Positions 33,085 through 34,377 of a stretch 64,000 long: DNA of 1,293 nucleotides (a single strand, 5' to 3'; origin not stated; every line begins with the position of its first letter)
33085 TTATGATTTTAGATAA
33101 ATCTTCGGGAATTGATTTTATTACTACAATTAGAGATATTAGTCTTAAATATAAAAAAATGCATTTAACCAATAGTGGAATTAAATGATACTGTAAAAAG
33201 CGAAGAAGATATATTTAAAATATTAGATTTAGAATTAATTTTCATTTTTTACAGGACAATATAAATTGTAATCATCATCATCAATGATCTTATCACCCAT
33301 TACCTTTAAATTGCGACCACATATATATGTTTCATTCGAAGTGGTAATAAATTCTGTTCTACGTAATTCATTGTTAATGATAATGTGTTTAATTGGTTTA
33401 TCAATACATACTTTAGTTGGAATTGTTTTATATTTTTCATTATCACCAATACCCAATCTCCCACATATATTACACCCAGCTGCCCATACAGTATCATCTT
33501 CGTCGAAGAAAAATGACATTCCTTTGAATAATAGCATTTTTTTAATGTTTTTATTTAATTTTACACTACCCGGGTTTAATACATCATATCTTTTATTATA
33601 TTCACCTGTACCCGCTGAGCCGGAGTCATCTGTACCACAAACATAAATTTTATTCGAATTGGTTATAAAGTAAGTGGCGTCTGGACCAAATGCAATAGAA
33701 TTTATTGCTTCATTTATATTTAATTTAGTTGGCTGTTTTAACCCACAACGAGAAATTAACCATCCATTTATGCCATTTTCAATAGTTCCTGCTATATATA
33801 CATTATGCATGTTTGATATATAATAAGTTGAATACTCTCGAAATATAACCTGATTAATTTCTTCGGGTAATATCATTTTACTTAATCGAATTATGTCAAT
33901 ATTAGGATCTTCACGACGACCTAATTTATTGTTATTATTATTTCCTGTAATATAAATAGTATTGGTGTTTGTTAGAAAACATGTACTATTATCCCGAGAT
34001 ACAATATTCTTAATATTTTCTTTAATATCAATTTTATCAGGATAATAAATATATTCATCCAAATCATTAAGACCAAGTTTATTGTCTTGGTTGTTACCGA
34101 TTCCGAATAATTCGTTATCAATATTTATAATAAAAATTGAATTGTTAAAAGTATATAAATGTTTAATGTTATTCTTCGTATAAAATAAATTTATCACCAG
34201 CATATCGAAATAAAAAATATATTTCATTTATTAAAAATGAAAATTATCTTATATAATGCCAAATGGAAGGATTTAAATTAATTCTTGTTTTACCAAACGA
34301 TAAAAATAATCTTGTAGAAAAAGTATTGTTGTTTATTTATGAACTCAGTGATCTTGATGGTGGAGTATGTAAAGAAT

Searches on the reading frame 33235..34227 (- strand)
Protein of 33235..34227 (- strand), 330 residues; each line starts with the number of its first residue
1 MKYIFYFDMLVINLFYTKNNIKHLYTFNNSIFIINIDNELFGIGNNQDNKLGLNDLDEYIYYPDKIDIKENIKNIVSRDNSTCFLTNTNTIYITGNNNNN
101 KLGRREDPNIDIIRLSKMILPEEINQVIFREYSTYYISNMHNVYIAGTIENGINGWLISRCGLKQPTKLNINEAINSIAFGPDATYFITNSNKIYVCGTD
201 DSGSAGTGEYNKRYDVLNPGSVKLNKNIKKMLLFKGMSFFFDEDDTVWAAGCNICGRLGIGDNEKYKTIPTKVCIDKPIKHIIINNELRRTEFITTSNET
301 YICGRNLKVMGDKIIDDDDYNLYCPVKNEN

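Call 10: search_protein_families(library=pfam, proteins=[window:33235-34227:-], max_evalue=0.001)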
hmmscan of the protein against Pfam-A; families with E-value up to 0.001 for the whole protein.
window:33235-34227:- (330 aa): 3 families
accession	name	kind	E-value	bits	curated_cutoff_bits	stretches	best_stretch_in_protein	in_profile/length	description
PF25390.1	WD40_RLD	-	3.9e-41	142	150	2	40-311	2-279/363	RCC1-like domain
PF13540.12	RCC1_2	-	3.1e-11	43.2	22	0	79-99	8-28/30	Regulator of chromosome condensation (RCC1) repeat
PF00415.24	RCC1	-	4.8e-11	43.5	21.7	0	244-282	1-40/50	Regulator of chromosome condensation (RCC1) repeat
